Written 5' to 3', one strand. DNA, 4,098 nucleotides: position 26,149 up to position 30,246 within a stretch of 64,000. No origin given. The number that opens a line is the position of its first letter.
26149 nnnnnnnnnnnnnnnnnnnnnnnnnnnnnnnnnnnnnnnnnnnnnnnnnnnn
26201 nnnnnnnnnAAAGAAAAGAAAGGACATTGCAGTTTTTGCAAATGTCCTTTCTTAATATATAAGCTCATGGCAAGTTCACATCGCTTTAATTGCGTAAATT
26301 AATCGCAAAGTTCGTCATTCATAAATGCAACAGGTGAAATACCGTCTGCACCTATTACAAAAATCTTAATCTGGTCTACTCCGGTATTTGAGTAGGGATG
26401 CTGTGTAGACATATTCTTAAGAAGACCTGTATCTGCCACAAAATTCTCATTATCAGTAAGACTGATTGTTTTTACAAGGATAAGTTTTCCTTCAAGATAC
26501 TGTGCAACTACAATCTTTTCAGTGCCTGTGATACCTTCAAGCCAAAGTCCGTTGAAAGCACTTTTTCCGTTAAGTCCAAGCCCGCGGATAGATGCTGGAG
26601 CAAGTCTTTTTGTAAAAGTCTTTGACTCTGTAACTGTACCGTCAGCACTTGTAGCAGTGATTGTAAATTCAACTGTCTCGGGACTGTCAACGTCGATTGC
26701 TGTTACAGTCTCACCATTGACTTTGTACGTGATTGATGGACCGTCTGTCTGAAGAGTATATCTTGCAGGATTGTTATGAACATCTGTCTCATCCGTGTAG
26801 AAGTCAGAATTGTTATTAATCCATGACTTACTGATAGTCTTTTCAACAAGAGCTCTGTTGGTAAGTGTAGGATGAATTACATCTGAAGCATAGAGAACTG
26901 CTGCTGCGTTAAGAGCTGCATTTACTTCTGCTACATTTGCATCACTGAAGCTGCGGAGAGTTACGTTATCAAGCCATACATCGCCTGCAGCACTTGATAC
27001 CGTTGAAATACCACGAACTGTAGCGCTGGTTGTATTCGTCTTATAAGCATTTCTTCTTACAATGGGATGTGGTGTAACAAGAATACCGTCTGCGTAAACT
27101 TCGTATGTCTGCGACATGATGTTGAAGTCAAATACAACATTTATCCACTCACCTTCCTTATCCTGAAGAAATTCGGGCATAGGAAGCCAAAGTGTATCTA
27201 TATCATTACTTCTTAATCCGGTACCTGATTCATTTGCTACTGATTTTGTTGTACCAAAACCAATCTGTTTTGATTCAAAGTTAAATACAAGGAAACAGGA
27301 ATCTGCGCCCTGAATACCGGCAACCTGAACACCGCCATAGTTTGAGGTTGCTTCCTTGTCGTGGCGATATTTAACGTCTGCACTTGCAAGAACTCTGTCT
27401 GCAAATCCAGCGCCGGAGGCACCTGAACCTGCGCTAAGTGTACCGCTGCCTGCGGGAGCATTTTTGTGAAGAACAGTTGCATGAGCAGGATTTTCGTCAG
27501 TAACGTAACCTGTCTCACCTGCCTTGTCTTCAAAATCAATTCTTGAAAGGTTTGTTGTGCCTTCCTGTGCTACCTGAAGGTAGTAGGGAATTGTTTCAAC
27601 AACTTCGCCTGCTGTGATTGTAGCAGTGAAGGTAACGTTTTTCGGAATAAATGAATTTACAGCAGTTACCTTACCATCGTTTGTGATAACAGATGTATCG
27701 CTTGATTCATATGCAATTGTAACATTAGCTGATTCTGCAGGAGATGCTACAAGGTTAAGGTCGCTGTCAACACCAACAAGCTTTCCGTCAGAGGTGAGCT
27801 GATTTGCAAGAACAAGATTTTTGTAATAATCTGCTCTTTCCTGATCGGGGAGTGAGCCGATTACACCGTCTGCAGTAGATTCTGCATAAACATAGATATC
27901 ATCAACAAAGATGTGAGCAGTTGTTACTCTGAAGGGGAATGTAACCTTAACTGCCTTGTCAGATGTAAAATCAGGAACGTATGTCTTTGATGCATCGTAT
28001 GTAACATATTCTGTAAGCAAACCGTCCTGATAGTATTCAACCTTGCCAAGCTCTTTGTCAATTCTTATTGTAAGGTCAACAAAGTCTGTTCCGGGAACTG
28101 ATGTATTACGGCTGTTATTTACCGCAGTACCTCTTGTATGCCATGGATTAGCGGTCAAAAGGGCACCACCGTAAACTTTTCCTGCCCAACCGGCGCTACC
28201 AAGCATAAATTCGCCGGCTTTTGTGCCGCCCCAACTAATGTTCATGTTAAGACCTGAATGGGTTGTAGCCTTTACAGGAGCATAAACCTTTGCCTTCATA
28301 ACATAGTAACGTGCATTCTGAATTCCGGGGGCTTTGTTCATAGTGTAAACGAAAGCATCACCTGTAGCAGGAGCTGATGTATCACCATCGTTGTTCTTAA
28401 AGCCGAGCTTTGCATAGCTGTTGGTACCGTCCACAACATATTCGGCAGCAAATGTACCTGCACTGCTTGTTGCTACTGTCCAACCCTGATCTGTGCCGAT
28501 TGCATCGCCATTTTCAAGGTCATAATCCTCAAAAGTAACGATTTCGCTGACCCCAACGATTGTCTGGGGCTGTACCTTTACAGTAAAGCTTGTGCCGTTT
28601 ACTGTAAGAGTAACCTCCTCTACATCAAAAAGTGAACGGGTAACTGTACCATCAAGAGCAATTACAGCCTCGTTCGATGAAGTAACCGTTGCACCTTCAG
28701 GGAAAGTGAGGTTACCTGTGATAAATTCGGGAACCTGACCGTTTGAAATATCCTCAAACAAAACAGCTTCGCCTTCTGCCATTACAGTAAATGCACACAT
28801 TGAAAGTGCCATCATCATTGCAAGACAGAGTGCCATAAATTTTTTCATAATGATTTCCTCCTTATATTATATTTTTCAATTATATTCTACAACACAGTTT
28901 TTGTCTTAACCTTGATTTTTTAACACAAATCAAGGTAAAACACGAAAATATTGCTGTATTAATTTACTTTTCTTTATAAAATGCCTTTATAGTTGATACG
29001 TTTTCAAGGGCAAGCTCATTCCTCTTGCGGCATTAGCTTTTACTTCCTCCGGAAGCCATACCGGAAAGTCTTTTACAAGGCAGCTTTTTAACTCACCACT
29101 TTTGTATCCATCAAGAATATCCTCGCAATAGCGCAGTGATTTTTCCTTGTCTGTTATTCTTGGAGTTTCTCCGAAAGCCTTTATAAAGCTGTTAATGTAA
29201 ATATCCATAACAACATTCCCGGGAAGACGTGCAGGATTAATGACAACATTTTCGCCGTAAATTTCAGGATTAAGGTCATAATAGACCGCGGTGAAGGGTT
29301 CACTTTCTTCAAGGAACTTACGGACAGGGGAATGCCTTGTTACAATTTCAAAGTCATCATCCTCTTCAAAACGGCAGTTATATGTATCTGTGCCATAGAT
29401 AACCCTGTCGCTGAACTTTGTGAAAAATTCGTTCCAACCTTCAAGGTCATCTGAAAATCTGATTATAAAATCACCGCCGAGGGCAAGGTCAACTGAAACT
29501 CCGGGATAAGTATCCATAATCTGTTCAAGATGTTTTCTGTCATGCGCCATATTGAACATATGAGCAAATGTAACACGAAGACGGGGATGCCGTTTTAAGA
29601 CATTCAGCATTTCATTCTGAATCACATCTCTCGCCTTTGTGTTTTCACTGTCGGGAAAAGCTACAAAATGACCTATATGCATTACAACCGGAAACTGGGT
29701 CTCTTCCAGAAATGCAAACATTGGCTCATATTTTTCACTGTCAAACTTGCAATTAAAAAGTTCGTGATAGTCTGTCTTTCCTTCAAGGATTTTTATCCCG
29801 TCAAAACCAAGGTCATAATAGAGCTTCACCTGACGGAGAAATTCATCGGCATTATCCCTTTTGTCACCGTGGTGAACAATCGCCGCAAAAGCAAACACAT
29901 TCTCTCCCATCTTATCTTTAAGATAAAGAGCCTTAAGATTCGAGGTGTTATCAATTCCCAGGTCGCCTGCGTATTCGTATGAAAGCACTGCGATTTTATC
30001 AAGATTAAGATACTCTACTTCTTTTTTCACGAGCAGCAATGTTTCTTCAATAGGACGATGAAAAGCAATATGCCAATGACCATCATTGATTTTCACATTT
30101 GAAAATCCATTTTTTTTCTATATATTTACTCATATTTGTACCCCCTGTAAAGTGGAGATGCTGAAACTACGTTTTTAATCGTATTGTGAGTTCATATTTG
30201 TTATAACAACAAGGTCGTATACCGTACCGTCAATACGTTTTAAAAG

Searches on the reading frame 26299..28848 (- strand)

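Call 6: search_protein_families(library=pfam, proteins=[window:26299-28848:-])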
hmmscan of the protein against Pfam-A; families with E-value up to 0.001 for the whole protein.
window:26299-28848:- (849 aa): 1 family
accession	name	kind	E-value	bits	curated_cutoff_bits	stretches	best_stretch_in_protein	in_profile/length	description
PF20578.4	aBig_2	-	1.4e-10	41.3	27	1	356-428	17-88/89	Atrophied bacterial Ig domain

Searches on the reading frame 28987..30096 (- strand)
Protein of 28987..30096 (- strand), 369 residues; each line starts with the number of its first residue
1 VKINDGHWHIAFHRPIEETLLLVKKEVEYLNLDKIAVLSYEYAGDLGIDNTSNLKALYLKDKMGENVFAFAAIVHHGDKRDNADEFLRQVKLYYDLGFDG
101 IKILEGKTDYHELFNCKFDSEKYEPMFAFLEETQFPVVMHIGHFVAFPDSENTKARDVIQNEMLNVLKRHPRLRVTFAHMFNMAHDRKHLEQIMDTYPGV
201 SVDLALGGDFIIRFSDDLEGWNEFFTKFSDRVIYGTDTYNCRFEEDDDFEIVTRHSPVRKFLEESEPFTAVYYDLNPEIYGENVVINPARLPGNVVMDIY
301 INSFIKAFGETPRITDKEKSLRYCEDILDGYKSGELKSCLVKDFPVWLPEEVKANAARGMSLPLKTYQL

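Call 6: search_protein_families(library=pfam, proteins=[window:28987-30096:-])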
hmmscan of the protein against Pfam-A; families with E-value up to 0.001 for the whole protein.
window:28987-30096:- (369 aa): 1 family
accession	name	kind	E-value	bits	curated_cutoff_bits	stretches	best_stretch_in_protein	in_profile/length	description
PF04909.20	Amidohydro_2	-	1.8e-13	51.4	26.4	1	68-250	81-259/289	Amidohydrolase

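Call 10: search_protein_families(library=ncbifam, proteins=[window:28987-30096:-], max_evalue=0.01)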
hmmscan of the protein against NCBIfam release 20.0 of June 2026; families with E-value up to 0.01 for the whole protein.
window:28987-30096:- (369 aa): 0 families
